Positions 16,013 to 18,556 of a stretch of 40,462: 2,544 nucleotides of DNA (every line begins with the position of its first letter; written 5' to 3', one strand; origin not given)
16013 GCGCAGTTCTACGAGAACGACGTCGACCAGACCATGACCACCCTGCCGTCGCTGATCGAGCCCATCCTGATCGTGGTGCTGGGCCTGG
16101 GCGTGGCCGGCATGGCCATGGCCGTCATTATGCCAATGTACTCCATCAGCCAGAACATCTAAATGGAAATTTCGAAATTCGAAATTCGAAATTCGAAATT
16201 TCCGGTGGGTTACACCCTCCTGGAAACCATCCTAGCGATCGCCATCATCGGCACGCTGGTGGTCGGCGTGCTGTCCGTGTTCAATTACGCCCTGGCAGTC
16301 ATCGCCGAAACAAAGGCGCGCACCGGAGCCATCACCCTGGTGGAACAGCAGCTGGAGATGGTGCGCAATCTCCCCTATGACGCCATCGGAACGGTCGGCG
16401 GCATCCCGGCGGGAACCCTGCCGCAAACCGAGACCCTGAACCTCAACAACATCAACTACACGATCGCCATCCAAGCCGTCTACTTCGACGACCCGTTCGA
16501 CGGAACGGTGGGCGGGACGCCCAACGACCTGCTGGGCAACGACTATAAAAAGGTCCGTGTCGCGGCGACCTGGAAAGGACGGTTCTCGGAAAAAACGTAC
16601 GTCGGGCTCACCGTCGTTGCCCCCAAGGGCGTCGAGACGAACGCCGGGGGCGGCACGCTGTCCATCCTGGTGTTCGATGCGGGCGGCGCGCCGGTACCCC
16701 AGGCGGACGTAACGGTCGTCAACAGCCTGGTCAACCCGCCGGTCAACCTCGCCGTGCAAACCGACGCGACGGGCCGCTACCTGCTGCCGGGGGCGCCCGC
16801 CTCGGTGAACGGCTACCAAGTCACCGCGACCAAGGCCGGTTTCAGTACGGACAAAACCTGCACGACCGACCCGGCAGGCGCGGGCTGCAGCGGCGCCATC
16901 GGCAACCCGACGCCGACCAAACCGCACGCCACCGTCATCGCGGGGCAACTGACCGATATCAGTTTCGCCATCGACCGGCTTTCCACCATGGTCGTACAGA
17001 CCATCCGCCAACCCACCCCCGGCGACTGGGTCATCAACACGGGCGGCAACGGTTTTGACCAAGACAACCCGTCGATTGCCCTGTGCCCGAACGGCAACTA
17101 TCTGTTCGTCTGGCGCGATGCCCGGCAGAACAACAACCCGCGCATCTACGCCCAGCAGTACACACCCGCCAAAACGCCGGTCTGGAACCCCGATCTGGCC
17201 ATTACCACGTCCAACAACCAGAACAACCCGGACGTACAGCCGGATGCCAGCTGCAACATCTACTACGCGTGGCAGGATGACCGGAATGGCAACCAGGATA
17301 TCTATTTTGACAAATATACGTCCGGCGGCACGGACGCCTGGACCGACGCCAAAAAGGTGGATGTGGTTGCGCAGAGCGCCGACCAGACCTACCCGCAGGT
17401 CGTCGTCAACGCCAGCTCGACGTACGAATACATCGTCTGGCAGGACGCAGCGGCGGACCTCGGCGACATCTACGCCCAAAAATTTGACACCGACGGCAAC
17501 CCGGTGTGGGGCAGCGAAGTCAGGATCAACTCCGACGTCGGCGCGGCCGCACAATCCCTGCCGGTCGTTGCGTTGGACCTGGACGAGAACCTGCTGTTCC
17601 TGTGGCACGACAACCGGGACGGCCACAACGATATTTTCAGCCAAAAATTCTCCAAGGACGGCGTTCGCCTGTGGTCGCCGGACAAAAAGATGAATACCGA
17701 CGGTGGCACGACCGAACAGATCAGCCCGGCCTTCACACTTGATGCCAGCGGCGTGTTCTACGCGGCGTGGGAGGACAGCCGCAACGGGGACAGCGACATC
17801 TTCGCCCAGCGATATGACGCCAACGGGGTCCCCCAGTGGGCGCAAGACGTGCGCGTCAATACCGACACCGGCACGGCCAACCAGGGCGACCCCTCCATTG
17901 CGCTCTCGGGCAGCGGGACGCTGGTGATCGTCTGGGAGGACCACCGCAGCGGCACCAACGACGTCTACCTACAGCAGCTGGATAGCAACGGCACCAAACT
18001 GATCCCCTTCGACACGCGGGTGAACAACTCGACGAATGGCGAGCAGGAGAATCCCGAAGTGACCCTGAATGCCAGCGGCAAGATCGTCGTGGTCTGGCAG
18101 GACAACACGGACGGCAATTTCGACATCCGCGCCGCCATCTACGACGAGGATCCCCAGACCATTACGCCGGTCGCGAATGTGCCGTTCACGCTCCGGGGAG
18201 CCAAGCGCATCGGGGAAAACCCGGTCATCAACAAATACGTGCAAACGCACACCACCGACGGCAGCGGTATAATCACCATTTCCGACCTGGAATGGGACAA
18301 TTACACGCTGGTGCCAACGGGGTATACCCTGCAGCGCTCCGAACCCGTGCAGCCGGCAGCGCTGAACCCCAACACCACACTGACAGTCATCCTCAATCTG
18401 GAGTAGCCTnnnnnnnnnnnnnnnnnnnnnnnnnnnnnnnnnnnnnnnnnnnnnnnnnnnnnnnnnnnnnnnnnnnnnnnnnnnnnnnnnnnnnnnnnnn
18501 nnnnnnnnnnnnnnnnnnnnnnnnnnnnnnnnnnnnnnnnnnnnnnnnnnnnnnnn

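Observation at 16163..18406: Minor pilin covalently fused to a 7-bladed propeller: a possible PilY1 analogue built into the pilus tip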

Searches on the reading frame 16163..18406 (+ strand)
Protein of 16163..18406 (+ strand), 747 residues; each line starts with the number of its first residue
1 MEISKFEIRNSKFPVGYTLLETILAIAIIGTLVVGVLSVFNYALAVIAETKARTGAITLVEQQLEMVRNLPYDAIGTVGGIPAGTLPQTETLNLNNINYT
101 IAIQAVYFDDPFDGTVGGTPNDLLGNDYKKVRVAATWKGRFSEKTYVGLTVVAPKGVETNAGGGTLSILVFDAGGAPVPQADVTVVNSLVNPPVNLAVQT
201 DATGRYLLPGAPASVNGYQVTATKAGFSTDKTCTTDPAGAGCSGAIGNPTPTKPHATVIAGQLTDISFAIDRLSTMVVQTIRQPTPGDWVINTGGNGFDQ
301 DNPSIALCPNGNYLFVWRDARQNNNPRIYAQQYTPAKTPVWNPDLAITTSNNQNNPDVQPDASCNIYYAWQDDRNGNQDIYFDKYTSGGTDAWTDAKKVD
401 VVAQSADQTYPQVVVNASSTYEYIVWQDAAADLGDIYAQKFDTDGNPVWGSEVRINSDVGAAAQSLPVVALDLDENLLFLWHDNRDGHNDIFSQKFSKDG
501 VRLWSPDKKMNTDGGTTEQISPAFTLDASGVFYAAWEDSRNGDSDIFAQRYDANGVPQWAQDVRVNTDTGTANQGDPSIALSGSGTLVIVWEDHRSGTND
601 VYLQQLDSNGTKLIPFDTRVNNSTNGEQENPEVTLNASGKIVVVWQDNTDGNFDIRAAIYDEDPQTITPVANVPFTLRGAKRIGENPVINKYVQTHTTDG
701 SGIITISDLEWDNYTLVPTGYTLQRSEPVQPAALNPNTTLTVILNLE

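Call 4: search_protein_families(library=pfam, proteins=[window:16163-18406:+], max_evalue=0.1)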
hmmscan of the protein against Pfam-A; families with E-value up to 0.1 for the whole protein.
window:16163-18406:+ (747 aa): 3 families
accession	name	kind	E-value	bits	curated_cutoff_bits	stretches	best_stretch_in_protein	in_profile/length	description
PF15892.11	BNR_4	-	1.7e-10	41.2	27.3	2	533-706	3-165/272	BNR repeat-containing family member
PF13620.12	CarboxypepD_reg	-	1.5e-08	35.3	32.3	1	166-232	2-64/82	Carboxypeptidase regulatory-like domain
PF17802.7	SpaA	-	5.1e-05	23.8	23.1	1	659-724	5-68/91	Prealbumin-like fold domain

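Call 7: search_protein_families(library=ncbifam, proteins=[window:16163-18406:+], max_evalue=0.1)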
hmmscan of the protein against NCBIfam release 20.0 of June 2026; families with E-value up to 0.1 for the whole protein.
window:16163-18406:+ (747 aa): 7 families
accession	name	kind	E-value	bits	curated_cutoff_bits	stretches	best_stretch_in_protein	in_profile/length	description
TIGR04275.1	beta_prop_Msarc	repeat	3.5e-13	49.1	85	3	369-381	22-34/40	beta-propeller repeat protein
NF053835.1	PDIAV_lipo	equivalog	2.8e-09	36.9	90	2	299-487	39-222/458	PDIAV motif-containing lipoprotein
NF047494.1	Lepto_SBBP_lipo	equivalog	3e-08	32.8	400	2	428-650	97-328/466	SBBP repeat beta-propeller lipoprotein, LipL53 family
NF041013.1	T4P_ComGE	equivalog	0.00059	19.9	49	1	16-65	5-54/83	competence type IV pilus minor pilin ComGE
NF002183.0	PRK01029.1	equivalog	0.0065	15.5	405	0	483-533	249-297/429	Tol-Pal system protein TolB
TIGR01707.1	gspI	equivalog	0.016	15.7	44.35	1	16-66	1-51/101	type II secretion system minor pseudopilin GspI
TIGR01711.1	gspJ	equivalog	0.078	12.8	64.85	0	16-54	2-40/192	type II secretion system minor pseudopilin GspJ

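Call 8: find_homologous_proteins(query=window:16163-18406:+, max_evalue=0.001)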
Query window:16163-18406:+ (747 aa): 281 proteins with E <= 0.001 among 8000 candidates; the best 120 are listed.
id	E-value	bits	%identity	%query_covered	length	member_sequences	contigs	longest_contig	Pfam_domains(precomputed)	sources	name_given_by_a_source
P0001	0.0e+0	1512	89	98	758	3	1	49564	PF15892.12,PF13620.13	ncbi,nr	ncbi:MAG: carboxypeptidase regulatory-like domain-containing protein [bacterium]|nr:carboxypeptidase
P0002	0.0e+0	1227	70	100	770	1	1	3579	PF15892.12,PF13620.13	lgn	-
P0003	0.0e+0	1220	70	100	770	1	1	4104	PF15892.12,PF13620.13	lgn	-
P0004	0.0e+0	1188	68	98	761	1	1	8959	PF07963.18,PF15892.12,PF13620.13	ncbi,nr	ncbi:MAG: carboxypeptidase regulatory-like domain-containing protein [Patescibacteria group bacteriu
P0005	0.0e+0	1176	66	100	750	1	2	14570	PF13620.13,PF04616.21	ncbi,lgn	-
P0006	0.0e+0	1071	61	99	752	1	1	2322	PF13620.13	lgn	-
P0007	4.0e-277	939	54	99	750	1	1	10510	PF13620.13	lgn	-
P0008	1.7e-264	898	52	98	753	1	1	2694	PF07963.18,PF13620.13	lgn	-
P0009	6.3e-261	886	53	98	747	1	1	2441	PF07963.18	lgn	-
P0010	1.0e-258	878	50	99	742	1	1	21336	PF07963.18,PF13620.13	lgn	-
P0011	2.1e-253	861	50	98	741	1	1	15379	PF13620.13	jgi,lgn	-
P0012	1.5e-252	858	50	100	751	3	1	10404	PF13620.13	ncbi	-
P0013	3.0e-252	857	50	98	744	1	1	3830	PF02369.23,PF13620.13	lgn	-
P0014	1.4e-250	852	51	99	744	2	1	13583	PF07963.18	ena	-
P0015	9.0e-250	849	52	98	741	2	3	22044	PF13620.13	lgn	-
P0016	2.4e-249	847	49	100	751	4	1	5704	PF07963.18,PF13620.13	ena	-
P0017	1.3e-248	845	49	98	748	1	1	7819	PF13620.13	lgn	-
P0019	1.5e-246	838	50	98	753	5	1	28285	PF13620.13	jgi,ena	-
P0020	7.0e-245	833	52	98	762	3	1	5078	PF07963.18,PF13620.13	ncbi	-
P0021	1.0e-241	822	49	98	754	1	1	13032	PF07963.18,PF13620.13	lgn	-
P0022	5.2e-240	817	50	98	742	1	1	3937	PF07963.18,PF13620.13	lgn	-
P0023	1.0e-238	812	48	98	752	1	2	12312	PF13620.13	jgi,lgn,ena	-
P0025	5.2e-221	754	48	98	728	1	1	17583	PF15892.12,PF13620.13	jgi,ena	-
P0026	1.7e-216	739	46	98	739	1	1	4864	PF07963.18,PF13620.13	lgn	-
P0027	5.7e-209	714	45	98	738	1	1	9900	PF07963.18,PF13620.13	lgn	-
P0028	2.0e-206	706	49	65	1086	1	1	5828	PF13620.13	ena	-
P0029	1.2e-204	700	45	65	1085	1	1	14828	PF13620.13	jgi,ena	-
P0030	1.6e-202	693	47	65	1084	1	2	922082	PF13620.13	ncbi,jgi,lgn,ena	ncbi:MAG: hypothetical protein WC675_01700 [Patescibacteria group bacterium]|jgi:hypothetical protei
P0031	3.6e-200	685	46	59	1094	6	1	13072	PF13620.13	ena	-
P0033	2.1e-198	679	45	64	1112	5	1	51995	PF07963.18,PF17802.8,PF15892.12,PF13620.13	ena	-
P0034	6.3e-198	677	45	100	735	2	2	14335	PF07963.18,PF13620.13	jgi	jgi:prepilin-type N-terminal cleavage/methylation domain-containing protein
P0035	2.5e-197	675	44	98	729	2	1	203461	PF07963.18,PF07494.18,PF13620.13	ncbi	ncbi:MAG: carboxypeptidase regulatory-like domain-containing protein [bacterium]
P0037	3.7e-192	658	47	61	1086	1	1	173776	PF13620.13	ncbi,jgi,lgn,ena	ncbi:MAG: prepilin-type N-terminal cleavage/methylation domain-containing protein [Patescibacteria g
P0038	9.6e-192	657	45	65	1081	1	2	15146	PF07963.18,PF13620.13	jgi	-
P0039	1.5e-191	656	48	62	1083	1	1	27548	PF07963.18,PF13620.13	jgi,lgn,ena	-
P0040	2.8e-190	652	45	80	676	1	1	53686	PF13620.13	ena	-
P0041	1.4e-188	647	42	98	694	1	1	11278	PF07963.18,PF13620.13,PF04616.21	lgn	-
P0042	4.3e-188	645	43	63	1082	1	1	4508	PF07963.18,PF13620.13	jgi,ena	-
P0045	1.9e-181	623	42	98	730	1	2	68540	PF07963.18,PF13620.13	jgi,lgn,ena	-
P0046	1.5e-176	607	42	98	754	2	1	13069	PF13620.13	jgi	-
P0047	6.6e-175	601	40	99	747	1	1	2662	PF13620.13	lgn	-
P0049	8.0e-173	594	42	98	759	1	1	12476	PF15892.12,PF13620.13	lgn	-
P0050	1.2e-172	594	40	100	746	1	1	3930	PF07963.18,PF13620.13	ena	-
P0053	2.2e-171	590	40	99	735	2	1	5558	PF07963.18,PF13620.13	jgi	-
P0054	3.0e-169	583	41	98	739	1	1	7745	PF07963.18,PF13620.13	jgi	jgi:prepilin-type N-terminal cleavage/methylation domain-containing protein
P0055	3.4e-169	582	41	99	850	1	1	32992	PF13715.13,PF07963.18,PF02369.23,PF24025.2,PF15892.12,PF13620.13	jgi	jgi:prepilin-type N-terminal cleavage/methylation domain-containing protein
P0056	5.6e-169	582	41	98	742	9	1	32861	PF13620.13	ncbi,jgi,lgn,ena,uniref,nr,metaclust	ncbi:hypothetical protein A3H66_01270 [Candidatus Falkowbacteria bacterium RIFCSPLOWO2_02_FULL_45_21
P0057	3.0e-167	576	38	100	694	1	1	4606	PF07963.18,PF13620.13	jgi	jgi:prepilin-type N-terminal cleavage/methylation domain-containing protein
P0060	1.1e-164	568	40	99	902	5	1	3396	PF07963.18,PF13620.13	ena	-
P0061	1.7e-164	567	40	98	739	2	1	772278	PF07963.18,PF13620.13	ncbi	-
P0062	7.2e-162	558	40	99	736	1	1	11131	PF13620.13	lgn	-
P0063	1.6e-161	557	40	98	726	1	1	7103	PF13620.13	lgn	-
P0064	7.3e-161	555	39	98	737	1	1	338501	PF13620.13,PF24107.2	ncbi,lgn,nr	ncbi:hypothetical protein HGA34_00840 [Candidatus Falkowbacteria bacterium]|nr:hypothetical protein 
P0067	2.5e-154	533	38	98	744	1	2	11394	PF07963.18,PF15892.12,PF13620.13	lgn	-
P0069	4.6e-151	523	39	98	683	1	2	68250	PF07963.18,PF15892.12,PF13620.13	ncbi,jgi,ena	ncbi:MAG: prepilin-type N-terminal cleavage/methylation domain-containing protein [Candidatus Falkow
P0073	3.6e-146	506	41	92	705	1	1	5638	PF13620.13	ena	-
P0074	5.4e-142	493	37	99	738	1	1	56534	PF13620.13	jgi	jgi:type II secretory pathway pseudopilin PulG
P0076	1.4e-135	471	37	98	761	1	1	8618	PF13620.13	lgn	-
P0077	6.1e-135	469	38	99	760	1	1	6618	PF13620.13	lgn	-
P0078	6.1e-135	469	37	83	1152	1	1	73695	PF13385.14,PF13620.13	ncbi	-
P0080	5.4e-133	463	37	98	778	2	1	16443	PF07963.18,PF13620.13,PF24107.2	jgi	-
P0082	7.7e-128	446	35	98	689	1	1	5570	PF07963.18,PF02369.23,PF13620.13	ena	-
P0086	4.7e-113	397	34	99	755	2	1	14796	PF07963.18,PF13620.13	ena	-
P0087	6.7e-109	383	35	98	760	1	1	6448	PF13620.13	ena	-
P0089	1.4e-107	379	34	99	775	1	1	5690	PF13620.13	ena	-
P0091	4.7e-99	351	33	100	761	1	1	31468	PF13620.13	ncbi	-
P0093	3.1e-81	292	48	38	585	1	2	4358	PF13715.13,PF17802.8,PF13620.13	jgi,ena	-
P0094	3.3e-79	285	46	36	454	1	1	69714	PF13620.13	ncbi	-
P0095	3.3e-77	278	48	36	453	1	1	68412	PF13620.13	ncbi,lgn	-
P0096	7.5e-77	277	45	37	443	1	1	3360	PF13715.13,PF07963.18,PF02369.23,PF13620.13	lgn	-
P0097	3.3e-76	275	47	36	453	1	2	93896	PF17802.8,PF13620.13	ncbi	-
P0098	5.7e-76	274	43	35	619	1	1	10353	PF13715.13,PF02369.23,PF17802.8,PF13620.13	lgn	-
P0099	1.2e-74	270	45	37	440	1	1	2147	PF07963.18,PF13620.13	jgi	jgi:prepilin-type N-terminal cleavage/methylation domain-containing protein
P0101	5.3e-73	264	44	37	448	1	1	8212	PF13620.13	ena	-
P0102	1.4e-72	263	42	36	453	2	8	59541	PF13620.13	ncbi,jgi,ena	-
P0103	1.5e-72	263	45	36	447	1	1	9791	PF07963.18,PF17802.8,PF13620.13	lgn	-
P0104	2.5e-72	262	46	36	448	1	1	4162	PF13620.13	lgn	-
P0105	4.1e-72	261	42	40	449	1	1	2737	PF13715.13,PF07963.18,PF17802.8,PF13620.13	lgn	-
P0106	1.7e-71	259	46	36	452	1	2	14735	PF13620.13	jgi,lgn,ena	-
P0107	5.6e-71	258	44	35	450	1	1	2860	PF13620.13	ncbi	-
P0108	6.2e-71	258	45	36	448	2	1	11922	PF13620.13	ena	-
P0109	7.9e-71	257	45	36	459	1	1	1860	PF13620.13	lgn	-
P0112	2.9e-70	255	44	33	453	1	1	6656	PF13620.13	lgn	-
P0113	2.9e-69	252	45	34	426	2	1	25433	PF13620.13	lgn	-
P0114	3.1e-69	252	43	36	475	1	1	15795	PF13715.13,PF17802.8,PF13620.13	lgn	-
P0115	4.7e-69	251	42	37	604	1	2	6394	PF13620.13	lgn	-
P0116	5.6e-69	251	43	40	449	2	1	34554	PF13620.13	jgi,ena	-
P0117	1.1e-68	250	46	34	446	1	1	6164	PF13620.13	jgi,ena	-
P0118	2.0e-68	249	45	36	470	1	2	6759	PF13620.13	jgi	jgi:hypothetical protein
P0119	3.6e-68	248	45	37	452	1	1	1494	PF13620.13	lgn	-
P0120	8.9e-68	247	42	40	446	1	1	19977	PF13620.13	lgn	-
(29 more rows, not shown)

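Call 21: find_encoding_contigs(protein=P0061, flank=10000, max_places=2)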
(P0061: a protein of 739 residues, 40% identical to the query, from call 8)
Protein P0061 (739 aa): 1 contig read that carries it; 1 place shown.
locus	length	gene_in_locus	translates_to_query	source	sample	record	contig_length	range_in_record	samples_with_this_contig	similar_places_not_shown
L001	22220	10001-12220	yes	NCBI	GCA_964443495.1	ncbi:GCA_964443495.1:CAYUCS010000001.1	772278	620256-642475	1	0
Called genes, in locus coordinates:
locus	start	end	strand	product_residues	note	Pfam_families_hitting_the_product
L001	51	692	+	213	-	PF00027:cNMP_binding, PF13545:HTH_Crp_2, PF00325:Crp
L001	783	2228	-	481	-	PF01225:Mur_ligase, PF08245:Mur_ligase_M, PF02875:Mur_ligase_C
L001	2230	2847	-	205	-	PF00300:His_Phos_1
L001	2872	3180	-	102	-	-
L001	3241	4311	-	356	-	PF03033:Glyco_transf_28, PF04101:Glyco_tran_28_C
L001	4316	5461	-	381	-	PF01098:FTSW_RODA_SPOVE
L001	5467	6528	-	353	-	PF10555:MraY_sig1 (faint), PF00953:Glycos_transf_4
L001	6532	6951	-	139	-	-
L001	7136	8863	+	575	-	PF05157:MshEN, PF00437:T2SSE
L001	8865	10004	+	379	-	PF00482:T2SSF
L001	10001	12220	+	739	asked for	PF07963:N_methyl (faint), PF13620:CarboxypepD_reg (weak)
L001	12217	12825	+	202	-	PF07963:N_methyl (weak)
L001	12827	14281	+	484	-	-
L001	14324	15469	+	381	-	PF11104:PilM_2, PF14450:FtsA, PF06723:MreB_Mbl (weak)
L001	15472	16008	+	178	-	PF05137:PilN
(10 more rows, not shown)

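Call 22: find_encoding_contigs(protein=P0030, flank=10000, max_places=2)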
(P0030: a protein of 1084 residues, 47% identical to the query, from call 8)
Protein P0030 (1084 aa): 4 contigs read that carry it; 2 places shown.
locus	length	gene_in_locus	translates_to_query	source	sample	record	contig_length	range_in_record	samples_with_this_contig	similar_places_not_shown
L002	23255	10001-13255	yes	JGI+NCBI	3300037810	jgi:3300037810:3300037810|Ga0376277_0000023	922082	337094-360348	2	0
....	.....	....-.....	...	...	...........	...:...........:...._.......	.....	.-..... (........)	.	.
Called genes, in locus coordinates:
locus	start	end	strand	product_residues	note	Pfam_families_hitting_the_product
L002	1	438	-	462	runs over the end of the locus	PF01225:Mur_ligase, PF08245:Mur_ligase_M, PF02875:Mur_ligase_C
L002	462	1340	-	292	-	PF01734:Patatin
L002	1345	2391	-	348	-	PF03033:Glyco_transf_28, PF04101:Glyco_tran_28_C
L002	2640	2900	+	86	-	-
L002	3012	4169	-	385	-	PF01098:FTSW_RODA_SPOVE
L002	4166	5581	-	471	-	PF21799:MurD-like_N, PF08245:Mur_ligase_M, PF02875:Mur_ligase_C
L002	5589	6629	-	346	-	PF10555:MraY_sig1 (faint), PF00953:Glycos_transf_4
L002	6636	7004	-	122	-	-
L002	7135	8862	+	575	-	PF05157:MshEN, PF00437:T2SSE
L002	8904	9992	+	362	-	PF00482:T2SSF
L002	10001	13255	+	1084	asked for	PF13620:CarboxypepD_reg (weak)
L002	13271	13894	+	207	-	PF07963:N_methyl (weak)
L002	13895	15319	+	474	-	-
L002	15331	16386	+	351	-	PF11104:PilM_2, PF06723:MreB_Mbl (faint), PF14450:FtsA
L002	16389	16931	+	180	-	-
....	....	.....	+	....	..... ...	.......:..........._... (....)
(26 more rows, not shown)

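Call 23: predict_structure(alignment_id=A1)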
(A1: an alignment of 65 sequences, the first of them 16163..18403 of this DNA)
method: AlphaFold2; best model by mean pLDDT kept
length: 747 residues; sequences in the alignment: 65
mean_pLDDT: 90.0   pTM: 0.74
mean pLDDT of the five models: 90.0, 89.3, 88.9, 88.4, 88.1
residues with pLDDT >= 90: 524; 70-90: 188; 50-70: 20; < 50: 15
segments of 3 or more residues with pLDDT < 50: 1-15
pLDDT, mean of each block of 10 residues (from residue 1): 42 55 81 87 89 93 92 84 88 91 89 70 76 92 93 74 86 93 93 90 89 91 95 91 86 92 90 97 93 82 94 95 92 93 92 95 95 90 95 93 83 92 92 87 94 86 91 94 93 95 93 89 94 96 93 95 91 94 94 93 96 94 92 94 95 93 94 97 91 96 96 96 92 94 95
secondary structure, 60 per line:
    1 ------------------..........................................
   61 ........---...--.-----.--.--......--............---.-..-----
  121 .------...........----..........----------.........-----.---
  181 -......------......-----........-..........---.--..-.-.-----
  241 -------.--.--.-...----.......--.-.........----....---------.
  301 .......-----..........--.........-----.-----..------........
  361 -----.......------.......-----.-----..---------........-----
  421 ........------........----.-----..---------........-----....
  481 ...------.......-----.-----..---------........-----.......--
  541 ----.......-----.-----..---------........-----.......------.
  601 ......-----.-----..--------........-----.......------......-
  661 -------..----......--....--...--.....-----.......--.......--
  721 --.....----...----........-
elements in order (helices of 4 or more, strands of 3 or more residues): H19-68 E89-94 E97-108 E128-138 E143-152 E163-171 E182-187 E194-199 E205-212 E214-223 E256-258 E263-269 E274-282 E287-290 E300-307 E313-322 E325-333 E353-360 E366-372 E379-385 E408-415 E421-428 E435-442 E464-471 E477-483 E490-496 E519-526 E532-538 E545-551 E574-581 E587-593 E600-606 E628-635 E641-647 E654-659 E674-679 E682-685 E688-690 E693-697 E703-709 E712-718 E723-727 E732-734 E739-746
